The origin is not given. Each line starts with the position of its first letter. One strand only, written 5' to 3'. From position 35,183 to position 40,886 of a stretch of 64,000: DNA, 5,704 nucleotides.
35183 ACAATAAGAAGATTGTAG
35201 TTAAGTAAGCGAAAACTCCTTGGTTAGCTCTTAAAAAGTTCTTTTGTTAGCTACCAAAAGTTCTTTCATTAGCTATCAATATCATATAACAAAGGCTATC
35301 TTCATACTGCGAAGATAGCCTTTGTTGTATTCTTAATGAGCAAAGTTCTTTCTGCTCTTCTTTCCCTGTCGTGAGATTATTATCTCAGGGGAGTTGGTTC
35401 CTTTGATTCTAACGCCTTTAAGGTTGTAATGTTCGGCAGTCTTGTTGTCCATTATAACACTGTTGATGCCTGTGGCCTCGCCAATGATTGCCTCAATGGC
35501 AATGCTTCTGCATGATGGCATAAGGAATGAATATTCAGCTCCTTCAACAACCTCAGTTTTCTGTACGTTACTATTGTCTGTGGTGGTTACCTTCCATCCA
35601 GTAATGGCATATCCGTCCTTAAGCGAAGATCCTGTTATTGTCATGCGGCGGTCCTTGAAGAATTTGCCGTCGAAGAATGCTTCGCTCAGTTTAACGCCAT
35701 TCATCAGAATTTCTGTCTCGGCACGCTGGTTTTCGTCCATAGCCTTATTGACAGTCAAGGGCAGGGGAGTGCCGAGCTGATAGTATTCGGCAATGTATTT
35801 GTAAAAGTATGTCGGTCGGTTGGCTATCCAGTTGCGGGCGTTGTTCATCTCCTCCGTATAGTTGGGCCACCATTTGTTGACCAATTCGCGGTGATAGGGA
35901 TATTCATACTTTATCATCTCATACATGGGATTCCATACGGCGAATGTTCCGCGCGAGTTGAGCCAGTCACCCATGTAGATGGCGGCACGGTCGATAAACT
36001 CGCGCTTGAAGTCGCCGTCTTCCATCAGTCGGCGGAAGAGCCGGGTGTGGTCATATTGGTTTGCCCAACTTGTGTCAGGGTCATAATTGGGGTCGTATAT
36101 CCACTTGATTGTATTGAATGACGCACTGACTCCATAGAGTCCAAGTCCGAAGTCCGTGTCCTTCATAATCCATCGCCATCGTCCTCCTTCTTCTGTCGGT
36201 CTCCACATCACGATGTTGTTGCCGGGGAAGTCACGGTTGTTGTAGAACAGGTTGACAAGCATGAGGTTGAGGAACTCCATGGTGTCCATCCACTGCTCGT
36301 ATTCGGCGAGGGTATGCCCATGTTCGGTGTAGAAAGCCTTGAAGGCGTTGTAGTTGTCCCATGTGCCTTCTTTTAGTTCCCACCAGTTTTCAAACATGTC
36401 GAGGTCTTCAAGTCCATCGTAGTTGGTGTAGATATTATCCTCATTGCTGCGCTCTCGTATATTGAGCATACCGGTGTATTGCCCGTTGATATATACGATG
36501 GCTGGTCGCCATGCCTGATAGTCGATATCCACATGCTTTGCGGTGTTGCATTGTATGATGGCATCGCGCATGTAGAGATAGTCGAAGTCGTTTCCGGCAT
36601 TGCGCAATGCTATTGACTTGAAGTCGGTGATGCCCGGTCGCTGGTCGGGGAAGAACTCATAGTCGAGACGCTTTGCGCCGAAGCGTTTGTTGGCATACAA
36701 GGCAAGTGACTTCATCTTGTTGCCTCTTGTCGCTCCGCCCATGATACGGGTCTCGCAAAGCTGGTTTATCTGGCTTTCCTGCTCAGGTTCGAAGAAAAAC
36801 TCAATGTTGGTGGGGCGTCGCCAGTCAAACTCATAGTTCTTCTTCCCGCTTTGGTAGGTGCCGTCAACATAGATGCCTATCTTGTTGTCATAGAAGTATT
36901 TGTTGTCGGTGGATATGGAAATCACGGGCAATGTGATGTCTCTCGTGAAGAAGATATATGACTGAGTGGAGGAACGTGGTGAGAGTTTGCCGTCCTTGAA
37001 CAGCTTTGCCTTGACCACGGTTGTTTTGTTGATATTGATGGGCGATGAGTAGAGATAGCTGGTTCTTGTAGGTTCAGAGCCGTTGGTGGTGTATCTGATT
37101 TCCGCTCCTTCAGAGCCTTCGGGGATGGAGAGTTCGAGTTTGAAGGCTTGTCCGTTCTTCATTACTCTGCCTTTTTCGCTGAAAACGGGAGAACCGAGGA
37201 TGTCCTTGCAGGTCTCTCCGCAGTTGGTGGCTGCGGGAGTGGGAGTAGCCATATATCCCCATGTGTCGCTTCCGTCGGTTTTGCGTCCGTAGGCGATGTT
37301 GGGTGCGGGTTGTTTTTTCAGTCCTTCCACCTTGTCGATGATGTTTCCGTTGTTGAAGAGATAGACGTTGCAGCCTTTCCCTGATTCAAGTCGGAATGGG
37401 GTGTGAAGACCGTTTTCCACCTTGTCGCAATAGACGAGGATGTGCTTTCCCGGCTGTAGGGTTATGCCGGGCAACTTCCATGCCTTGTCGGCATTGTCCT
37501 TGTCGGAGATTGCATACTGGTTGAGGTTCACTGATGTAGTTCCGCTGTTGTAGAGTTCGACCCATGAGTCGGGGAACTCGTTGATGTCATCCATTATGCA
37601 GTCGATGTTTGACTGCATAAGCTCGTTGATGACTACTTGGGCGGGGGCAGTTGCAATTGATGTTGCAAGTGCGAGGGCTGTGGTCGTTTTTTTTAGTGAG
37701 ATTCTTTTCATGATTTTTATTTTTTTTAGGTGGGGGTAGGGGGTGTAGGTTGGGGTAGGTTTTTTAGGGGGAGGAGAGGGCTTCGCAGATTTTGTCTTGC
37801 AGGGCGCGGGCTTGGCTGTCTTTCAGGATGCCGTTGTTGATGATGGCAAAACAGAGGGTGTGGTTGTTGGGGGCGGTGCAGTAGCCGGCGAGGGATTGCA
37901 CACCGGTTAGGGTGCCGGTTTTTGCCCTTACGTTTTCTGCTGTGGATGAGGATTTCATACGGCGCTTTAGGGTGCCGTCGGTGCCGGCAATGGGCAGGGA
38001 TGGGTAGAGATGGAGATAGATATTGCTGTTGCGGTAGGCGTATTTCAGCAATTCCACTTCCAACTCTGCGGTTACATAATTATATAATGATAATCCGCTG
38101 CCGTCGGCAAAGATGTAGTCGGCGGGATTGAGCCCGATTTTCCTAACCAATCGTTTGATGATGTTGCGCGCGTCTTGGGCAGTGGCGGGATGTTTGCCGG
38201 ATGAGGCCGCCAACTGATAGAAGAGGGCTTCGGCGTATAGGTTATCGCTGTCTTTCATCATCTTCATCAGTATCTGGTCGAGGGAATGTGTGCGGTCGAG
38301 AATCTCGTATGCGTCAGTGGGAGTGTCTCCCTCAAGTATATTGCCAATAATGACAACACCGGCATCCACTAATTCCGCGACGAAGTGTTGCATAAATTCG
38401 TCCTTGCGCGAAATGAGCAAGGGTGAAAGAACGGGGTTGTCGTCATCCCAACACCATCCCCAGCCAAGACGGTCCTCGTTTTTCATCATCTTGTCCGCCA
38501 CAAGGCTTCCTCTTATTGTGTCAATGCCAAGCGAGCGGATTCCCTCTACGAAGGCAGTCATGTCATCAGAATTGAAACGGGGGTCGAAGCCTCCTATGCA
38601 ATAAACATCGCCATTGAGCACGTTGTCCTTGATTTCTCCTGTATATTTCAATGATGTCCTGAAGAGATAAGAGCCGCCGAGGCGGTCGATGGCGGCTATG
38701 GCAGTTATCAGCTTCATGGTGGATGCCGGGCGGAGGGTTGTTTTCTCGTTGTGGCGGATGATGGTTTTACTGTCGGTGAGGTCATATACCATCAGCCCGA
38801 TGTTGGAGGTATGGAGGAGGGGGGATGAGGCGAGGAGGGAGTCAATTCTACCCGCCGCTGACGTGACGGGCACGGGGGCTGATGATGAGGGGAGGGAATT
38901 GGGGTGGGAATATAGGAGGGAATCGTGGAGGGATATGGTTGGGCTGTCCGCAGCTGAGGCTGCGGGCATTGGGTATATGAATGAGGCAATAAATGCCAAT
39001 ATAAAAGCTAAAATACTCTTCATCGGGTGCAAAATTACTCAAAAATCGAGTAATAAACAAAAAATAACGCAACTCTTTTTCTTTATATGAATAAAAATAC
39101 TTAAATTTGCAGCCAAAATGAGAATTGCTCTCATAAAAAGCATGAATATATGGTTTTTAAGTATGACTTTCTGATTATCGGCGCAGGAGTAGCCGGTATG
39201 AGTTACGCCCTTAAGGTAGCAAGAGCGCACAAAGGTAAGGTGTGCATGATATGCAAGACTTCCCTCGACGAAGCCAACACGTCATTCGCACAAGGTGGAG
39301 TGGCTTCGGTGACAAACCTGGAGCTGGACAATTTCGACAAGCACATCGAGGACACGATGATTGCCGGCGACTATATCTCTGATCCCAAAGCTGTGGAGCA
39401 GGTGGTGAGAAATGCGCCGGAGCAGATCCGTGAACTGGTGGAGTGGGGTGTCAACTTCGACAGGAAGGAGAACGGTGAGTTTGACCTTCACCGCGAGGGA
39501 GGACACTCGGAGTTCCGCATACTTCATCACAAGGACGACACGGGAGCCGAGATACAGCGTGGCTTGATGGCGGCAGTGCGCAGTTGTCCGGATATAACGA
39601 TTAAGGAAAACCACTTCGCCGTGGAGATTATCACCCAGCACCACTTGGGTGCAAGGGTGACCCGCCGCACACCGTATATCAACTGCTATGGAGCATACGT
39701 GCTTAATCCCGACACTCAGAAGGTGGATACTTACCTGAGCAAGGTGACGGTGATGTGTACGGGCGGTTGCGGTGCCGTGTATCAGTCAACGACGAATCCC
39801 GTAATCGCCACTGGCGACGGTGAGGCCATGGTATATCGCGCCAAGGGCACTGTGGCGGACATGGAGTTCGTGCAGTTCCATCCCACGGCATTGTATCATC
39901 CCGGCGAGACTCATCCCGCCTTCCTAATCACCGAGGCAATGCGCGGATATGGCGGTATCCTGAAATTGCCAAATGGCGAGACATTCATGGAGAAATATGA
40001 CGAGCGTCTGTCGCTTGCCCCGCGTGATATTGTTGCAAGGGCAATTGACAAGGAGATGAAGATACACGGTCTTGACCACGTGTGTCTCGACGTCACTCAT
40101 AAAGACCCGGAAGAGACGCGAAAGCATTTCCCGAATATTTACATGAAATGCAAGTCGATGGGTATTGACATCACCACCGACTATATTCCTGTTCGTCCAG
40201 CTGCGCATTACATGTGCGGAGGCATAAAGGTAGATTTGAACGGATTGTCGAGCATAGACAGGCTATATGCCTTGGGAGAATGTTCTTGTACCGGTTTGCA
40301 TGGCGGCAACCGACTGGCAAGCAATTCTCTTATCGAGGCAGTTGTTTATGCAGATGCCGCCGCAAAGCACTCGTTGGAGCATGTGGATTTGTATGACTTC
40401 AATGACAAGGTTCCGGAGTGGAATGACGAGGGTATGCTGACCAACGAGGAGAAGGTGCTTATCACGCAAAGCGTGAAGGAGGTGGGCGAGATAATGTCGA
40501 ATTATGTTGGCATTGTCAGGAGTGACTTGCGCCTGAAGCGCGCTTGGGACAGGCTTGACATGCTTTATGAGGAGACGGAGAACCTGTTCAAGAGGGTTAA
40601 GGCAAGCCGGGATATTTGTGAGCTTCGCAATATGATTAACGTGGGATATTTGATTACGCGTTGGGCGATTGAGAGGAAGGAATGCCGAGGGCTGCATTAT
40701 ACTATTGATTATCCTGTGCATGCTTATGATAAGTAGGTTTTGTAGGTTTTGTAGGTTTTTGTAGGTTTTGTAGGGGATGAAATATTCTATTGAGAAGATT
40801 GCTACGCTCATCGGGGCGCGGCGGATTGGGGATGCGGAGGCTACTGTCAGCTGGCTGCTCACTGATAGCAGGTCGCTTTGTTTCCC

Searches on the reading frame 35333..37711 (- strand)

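Call 69: search_protein_families(library=pfam, proteins=[window:35333-37711:-], max_evalue=0.00001)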
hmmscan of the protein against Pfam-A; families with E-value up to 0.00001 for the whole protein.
window:35333-37711:- (792 aa): 4 families
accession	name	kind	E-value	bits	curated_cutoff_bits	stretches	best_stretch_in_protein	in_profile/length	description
PF08757.17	CotH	-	1e-20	75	23.8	1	322-635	2-321/322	CotH kinase protein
PF13290.12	CHB_HEX_C_1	-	1.1e-15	57.7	22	1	196-244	14-62/67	Chitobiase/beta-hexosaminidase C-terminal domain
PF00932.25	LTD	-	5.3e-14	53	34.3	1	21-129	3-106/109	Lamin Tail Domain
PF13287.12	Fn3_assoc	-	5.3e-14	52.5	23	1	200-252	7-59/59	Fn3 associated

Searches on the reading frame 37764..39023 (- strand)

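Call 69: search_protein_families(library=pfam, proteins=[window:37764-39023:-], max_evalue=0.00001)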
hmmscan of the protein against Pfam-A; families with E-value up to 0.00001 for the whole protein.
window:37764-39023:- (419 aa): 2 families
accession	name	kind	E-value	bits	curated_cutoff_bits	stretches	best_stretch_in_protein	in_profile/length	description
PF02113.21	Peptidase_S13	-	8.5e-85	285.6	22.8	2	210-414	235-439/444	D-Ala-D-Ala carboxypeptidase 3 (S13) family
PF13354.11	Beta-lactamase2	-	3e-07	30.4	22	0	76-115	1-39/214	Beta-lactamase enzyme family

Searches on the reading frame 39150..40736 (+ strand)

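Call 69: search_protein_families(library=pfam, proteins=[window:39150-40736:+], max_evalue=0.00001)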
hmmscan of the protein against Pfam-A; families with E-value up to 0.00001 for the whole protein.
window:39150-40736:+ (528 aa): 4 families
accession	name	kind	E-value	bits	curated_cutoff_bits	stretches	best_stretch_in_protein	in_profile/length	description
PF00890.30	FAD_binding_2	-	6.6e-86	289.5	20.4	1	6-394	1-414/414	FAD binding domain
PF02910.25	Succ_DH_flav_C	-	1.5e-11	44.8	20.8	1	443-522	2-87/130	Fumarate reductase flavoprotein C-term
PF01266.30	DAO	-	2.8e-08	34.1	27.9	1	6-133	1-114/353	FAD dependent oxidoreductase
PF07992.20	Pyr_redox_2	-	3.4e-07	30.4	26.1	0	5-104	1-79/291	Pyridine nucleotide-disulphide oxidoreductase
